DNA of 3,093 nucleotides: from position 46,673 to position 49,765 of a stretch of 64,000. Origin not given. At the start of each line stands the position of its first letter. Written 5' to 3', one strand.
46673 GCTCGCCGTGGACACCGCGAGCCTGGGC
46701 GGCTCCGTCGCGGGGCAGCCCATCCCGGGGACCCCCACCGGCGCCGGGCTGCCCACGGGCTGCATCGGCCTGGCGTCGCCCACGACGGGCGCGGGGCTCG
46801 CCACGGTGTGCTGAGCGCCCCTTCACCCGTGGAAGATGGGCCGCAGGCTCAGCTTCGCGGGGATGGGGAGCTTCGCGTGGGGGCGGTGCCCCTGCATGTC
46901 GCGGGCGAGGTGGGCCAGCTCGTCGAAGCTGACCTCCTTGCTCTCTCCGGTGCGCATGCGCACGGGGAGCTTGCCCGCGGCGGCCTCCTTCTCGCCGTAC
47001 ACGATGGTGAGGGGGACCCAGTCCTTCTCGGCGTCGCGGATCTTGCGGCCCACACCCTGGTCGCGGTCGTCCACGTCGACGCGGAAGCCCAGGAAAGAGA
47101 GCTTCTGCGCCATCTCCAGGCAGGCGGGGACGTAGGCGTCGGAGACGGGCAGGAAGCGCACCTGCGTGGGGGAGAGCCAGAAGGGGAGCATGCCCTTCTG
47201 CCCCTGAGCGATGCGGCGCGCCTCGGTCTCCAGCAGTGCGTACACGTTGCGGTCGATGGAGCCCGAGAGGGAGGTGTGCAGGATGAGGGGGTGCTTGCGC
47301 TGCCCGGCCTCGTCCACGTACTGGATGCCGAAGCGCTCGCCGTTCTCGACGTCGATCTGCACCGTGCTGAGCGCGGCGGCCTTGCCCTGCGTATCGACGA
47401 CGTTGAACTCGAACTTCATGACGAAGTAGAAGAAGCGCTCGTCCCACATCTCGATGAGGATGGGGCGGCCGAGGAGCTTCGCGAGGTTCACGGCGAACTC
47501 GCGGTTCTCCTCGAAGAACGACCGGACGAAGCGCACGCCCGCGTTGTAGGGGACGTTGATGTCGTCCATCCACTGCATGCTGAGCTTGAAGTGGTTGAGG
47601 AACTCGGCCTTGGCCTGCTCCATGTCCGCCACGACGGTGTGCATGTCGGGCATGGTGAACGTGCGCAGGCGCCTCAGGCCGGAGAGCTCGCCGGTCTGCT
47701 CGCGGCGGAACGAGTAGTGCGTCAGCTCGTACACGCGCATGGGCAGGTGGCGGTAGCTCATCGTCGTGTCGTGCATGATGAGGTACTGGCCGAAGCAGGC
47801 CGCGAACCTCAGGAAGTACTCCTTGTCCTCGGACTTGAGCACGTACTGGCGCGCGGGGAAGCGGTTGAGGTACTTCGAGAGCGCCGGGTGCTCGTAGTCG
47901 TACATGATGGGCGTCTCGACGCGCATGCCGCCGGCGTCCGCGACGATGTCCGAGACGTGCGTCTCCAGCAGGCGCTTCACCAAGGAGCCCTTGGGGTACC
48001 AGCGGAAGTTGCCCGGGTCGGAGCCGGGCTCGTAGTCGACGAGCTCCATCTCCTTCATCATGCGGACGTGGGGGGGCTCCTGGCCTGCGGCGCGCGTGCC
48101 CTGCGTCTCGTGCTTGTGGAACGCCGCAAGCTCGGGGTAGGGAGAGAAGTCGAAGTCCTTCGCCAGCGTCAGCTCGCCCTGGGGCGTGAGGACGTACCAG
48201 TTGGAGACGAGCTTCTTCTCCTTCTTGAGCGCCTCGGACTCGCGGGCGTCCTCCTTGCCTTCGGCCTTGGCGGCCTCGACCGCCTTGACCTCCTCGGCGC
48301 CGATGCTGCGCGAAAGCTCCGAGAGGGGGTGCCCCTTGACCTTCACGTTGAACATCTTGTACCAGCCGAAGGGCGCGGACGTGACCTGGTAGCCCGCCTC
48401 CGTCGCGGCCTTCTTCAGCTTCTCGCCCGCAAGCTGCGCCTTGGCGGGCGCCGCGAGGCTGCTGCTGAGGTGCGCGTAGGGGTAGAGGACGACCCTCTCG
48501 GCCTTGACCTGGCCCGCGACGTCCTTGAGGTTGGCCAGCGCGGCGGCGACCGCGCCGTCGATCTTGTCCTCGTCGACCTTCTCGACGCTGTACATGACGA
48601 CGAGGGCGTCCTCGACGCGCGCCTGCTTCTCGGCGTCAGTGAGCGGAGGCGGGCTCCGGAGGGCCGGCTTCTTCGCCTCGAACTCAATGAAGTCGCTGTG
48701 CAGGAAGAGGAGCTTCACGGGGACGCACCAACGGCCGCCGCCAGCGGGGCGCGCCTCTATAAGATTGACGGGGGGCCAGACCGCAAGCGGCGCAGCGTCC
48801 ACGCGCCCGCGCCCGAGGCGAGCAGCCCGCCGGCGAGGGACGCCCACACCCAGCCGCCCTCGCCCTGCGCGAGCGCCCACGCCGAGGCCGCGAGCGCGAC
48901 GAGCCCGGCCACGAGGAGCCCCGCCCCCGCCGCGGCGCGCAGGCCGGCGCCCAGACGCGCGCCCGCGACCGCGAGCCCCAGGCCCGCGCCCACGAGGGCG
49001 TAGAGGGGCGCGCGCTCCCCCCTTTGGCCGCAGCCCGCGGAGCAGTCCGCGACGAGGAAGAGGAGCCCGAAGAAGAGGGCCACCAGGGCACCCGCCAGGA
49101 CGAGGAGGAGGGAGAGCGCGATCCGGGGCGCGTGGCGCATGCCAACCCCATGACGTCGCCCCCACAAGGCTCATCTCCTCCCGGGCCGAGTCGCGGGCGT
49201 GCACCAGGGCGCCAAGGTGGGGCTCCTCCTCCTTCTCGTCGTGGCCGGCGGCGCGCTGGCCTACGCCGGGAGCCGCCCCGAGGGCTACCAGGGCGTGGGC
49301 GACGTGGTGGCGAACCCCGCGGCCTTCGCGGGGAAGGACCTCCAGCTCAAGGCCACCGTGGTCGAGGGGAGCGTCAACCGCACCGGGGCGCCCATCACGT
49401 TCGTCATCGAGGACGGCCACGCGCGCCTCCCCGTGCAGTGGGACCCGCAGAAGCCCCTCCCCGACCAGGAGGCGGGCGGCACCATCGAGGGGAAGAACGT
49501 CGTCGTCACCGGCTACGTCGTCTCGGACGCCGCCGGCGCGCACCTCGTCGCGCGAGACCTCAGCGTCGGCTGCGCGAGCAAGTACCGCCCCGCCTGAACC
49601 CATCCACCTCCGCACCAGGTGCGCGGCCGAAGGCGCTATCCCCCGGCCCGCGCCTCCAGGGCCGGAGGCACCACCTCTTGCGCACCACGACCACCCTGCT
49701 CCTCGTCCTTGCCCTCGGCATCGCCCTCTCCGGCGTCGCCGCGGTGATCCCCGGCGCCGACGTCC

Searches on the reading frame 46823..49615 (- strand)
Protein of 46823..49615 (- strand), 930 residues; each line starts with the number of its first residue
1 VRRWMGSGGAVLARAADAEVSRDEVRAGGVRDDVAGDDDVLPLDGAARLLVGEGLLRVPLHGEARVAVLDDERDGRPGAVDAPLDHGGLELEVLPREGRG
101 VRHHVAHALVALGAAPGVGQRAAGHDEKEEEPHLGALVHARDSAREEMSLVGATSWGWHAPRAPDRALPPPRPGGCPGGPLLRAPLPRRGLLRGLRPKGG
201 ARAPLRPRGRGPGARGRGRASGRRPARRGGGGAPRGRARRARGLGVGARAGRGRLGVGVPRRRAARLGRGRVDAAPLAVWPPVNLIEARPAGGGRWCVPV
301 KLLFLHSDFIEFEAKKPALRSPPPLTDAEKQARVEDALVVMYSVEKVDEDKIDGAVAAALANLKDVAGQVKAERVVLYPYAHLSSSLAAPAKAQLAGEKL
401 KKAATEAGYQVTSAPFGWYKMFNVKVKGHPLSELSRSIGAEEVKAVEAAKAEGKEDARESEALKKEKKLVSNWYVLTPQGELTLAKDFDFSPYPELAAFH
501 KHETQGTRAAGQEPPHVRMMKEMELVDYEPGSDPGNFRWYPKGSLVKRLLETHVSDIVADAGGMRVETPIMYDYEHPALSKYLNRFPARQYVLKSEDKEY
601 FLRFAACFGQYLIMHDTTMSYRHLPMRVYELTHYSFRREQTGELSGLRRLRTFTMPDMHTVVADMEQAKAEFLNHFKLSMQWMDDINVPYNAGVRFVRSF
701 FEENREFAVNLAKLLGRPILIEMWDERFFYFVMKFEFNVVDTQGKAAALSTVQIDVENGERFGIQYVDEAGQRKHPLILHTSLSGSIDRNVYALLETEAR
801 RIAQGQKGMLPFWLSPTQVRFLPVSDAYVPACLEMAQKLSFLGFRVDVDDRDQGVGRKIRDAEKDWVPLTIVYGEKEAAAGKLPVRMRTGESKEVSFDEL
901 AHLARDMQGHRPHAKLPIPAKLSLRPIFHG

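Call 67: search_protein_families(library=pfam, proteins=[window:46823-49615:-], max_evalue=0.0001)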
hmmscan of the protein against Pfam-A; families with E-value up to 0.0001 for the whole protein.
window:46823-49615:- (930 aa): 3 families
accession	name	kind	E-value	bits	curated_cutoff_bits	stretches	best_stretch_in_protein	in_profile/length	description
PF08915.16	tRNA-Thr_ED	-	6.4e-44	149.8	30.2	1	301-438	2-137/137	Archaea-specific editing domain of threonyl-tRNA synthetase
PF00587.30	tRNA-synt_2b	-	2e-20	74.1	29.3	1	593-797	3-178/179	tRNA synthetase class II core domain (G, H, P, S and T)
PF03129.25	HGTP_anticodon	-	1.2e-17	64.2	21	1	818-903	1-90/94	Anticodon binding domain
